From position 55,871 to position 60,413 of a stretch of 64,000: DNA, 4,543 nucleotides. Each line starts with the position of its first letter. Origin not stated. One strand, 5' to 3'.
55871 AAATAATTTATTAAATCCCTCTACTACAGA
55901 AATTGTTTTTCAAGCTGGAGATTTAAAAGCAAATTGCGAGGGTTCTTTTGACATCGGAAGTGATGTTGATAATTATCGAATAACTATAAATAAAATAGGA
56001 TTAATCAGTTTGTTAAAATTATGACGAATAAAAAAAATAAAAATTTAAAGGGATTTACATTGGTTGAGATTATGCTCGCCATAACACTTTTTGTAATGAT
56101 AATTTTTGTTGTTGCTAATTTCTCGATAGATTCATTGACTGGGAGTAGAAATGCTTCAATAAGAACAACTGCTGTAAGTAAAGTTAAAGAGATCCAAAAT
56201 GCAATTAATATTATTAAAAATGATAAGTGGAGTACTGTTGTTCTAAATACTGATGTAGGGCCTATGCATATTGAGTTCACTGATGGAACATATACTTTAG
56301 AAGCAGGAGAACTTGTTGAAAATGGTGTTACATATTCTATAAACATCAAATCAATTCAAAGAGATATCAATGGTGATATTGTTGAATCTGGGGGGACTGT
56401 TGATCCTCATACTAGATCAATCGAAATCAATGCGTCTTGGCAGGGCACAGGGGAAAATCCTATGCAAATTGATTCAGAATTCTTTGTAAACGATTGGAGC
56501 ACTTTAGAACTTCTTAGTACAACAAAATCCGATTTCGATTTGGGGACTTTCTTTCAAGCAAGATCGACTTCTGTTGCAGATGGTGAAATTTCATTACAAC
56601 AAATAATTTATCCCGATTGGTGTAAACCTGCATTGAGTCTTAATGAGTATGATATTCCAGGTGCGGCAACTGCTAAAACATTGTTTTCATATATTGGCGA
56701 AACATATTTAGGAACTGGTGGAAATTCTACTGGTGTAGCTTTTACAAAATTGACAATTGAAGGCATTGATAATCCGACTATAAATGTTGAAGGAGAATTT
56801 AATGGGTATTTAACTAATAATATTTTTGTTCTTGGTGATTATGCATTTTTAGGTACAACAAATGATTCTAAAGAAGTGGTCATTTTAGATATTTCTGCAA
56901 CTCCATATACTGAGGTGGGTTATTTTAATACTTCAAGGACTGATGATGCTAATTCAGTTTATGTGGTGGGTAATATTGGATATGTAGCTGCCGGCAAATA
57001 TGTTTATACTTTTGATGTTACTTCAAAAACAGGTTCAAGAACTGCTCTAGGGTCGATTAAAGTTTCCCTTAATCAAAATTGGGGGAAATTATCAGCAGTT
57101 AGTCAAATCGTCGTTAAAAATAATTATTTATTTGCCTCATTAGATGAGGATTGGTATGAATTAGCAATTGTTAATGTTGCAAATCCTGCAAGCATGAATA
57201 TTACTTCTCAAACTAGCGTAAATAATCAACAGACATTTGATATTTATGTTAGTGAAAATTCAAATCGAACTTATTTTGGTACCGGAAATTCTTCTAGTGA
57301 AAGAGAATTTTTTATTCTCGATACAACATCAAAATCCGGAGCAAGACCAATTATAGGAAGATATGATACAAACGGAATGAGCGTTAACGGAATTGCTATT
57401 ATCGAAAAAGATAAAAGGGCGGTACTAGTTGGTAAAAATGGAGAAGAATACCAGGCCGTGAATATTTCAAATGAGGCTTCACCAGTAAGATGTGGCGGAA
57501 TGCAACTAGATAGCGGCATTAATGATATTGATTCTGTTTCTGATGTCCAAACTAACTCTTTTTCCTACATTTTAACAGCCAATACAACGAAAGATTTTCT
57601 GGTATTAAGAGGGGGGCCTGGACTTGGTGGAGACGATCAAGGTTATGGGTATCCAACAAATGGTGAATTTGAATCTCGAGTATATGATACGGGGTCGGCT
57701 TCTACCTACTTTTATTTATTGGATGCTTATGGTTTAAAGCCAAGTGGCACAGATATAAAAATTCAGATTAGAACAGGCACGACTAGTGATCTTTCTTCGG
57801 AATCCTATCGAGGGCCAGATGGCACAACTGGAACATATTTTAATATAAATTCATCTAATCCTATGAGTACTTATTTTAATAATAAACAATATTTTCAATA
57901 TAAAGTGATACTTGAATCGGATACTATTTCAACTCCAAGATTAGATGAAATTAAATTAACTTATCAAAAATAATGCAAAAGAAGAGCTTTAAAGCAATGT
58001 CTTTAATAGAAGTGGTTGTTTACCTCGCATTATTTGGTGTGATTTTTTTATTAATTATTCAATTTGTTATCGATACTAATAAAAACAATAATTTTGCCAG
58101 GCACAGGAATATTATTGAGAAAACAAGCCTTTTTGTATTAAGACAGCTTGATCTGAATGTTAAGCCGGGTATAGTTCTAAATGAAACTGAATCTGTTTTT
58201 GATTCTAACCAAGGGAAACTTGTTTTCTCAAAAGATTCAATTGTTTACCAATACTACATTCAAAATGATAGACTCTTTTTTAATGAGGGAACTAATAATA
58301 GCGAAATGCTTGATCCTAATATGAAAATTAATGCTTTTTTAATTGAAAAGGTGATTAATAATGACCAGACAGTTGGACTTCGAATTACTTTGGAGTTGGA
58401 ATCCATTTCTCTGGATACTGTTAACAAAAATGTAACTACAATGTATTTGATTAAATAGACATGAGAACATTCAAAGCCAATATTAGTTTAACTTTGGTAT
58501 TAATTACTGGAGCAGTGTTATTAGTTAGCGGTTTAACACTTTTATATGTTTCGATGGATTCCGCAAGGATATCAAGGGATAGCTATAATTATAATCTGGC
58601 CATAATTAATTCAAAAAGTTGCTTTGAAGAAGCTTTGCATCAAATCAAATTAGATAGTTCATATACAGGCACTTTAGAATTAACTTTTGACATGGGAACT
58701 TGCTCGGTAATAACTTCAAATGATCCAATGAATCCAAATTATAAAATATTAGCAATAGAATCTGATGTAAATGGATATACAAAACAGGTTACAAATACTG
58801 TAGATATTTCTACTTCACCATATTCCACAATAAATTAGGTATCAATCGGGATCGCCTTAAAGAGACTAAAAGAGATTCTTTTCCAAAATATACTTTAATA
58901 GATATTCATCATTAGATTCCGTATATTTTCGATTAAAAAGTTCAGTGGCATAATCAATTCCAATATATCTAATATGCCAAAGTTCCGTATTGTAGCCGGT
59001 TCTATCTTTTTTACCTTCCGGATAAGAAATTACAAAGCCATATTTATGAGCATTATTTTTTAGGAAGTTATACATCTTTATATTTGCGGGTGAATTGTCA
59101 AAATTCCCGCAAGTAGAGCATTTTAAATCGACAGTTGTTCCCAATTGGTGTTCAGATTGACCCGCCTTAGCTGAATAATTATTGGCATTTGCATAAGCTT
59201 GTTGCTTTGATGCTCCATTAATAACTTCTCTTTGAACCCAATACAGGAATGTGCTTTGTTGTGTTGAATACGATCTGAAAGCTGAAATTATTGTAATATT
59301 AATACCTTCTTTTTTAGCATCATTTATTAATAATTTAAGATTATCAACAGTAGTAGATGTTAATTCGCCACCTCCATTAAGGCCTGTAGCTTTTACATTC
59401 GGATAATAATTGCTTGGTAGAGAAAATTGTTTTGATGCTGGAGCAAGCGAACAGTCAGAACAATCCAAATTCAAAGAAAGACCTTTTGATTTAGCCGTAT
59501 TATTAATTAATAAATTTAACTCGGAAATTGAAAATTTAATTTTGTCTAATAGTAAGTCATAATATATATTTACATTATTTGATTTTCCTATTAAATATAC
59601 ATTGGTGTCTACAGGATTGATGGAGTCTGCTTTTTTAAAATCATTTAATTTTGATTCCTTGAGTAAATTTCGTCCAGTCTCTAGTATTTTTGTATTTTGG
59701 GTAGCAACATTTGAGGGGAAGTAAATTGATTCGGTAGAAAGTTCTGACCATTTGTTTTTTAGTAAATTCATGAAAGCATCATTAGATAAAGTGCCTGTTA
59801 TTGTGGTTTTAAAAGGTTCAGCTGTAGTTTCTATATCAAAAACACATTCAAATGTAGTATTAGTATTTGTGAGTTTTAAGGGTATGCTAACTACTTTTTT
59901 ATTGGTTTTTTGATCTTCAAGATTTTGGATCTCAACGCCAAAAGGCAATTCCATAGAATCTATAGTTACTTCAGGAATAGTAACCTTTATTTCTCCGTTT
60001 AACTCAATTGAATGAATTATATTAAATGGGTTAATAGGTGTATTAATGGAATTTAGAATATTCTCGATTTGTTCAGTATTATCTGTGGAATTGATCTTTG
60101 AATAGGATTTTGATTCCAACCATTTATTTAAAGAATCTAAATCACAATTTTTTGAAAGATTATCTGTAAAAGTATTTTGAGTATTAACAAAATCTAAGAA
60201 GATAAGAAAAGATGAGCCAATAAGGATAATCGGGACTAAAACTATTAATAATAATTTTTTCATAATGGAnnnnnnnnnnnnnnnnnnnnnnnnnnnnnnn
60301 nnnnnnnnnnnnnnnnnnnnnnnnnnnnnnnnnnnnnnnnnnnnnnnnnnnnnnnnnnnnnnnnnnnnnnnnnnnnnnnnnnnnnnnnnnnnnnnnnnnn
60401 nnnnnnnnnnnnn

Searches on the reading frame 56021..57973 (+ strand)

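Call 37: search_protein_families(library=pfam, proteins=[window:56021-57973:+], max_evalue=0.001)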
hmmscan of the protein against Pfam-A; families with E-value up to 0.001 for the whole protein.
window:56021-57973:+ (650 aa): 2 families
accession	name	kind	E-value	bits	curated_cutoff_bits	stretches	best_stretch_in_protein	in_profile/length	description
PF08309.17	LVIVD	-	9e-05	22.2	20.2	0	265-293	4-30/42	LVIVD repeat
PF07963.17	N_methyl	-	0.00034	20.5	21.2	1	7-31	2-26/27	Prokaryotic N-terminal methylation motif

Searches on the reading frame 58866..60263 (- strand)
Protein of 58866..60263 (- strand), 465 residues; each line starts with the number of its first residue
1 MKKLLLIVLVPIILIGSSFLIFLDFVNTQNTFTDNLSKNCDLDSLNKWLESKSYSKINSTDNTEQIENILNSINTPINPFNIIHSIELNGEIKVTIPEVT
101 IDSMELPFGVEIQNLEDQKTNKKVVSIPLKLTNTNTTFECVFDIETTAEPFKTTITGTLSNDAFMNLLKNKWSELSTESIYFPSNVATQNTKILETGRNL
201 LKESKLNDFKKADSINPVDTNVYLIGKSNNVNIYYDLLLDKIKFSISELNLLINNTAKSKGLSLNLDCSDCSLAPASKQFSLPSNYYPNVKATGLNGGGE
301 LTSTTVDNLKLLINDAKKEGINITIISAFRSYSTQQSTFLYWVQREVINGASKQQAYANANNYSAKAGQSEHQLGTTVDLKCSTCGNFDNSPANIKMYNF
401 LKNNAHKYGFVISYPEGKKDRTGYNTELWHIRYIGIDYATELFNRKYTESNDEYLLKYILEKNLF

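Call 37: search_protein_families(library=pfam, proteins=[window:58866-60263:-], max_evalue=0.001)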
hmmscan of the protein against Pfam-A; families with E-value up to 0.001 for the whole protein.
window:58866-60263:- (465 aa): 1 family
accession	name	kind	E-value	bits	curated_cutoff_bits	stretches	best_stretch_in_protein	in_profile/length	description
PF02557.22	VanY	-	8.2e-34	116.7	25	1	301-435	4-131/132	D-alanyl-D-alanine carboxypeptidase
